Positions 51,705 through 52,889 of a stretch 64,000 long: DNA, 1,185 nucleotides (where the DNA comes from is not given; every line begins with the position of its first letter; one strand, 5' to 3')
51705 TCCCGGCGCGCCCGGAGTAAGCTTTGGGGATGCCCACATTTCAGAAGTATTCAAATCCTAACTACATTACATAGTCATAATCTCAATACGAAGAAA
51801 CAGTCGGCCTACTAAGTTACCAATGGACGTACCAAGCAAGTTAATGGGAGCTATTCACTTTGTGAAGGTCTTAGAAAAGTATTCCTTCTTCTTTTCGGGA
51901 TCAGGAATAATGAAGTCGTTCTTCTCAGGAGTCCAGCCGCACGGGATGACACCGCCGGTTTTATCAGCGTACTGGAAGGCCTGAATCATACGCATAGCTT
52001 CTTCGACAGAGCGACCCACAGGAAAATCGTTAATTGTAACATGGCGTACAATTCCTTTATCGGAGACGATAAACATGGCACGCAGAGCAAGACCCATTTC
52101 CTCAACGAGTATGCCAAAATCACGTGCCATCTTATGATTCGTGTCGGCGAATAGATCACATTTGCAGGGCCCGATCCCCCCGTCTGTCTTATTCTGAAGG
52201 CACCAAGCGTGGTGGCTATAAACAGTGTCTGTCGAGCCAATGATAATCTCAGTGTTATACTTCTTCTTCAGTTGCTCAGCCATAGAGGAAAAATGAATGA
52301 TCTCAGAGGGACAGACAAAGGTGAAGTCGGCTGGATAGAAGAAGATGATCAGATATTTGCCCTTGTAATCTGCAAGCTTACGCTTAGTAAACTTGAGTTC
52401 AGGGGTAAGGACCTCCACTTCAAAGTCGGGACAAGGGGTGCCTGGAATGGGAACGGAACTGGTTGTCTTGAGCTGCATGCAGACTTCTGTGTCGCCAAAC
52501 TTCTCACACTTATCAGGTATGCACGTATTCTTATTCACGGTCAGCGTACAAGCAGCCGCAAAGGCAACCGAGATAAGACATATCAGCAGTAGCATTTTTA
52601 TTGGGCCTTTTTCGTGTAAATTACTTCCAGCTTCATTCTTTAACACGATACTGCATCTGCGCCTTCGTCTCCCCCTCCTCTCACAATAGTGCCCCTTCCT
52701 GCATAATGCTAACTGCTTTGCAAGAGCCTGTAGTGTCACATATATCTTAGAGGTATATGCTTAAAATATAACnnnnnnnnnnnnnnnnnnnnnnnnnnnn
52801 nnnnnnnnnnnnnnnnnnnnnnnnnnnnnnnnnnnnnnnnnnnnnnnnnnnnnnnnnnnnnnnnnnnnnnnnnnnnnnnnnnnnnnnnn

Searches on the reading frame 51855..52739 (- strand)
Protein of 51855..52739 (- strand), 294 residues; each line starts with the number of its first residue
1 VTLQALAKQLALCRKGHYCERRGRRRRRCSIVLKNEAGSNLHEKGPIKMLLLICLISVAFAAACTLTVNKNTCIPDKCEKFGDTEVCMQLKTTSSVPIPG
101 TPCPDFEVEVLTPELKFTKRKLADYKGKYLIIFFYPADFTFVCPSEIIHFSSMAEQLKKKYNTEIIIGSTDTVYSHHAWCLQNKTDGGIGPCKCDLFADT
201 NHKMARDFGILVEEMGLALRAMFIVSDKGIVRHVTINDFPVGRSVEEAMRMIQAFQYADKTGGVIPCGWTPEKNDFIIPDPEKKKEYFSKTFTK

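Call 7: search_protein_families(library=pfam, proteins=[window:51855-52739:-], max_evalue=0.01)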
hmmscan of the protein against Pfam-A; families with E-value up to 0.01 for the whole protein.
window:51855-52739:- (294 aa): 3 families
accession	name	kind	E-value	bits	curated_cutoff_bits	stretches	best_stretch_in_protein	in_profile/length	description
PF00578.27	AhpC-TSA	-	3.1e-31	108.4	26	1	100-233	2-123/124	AhpC/TSA family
PF08534.16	Redoxin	-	9.2e-14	51.9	26.6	1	100-247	3-143/148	Redoxin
PF10417.14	1-cysPrx_C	-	2.5e-10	40.6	21.1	1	254-290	1-41/41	C-terminal domain of 1-Cys peroxiredoxin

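Call 17: find_encoding_contigs(protein=window:51855-52592:-, flank=10000, max_places=10)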
Protein window:51855-52592:- (245 aa): no gene with exactly this product is on record in the collection.
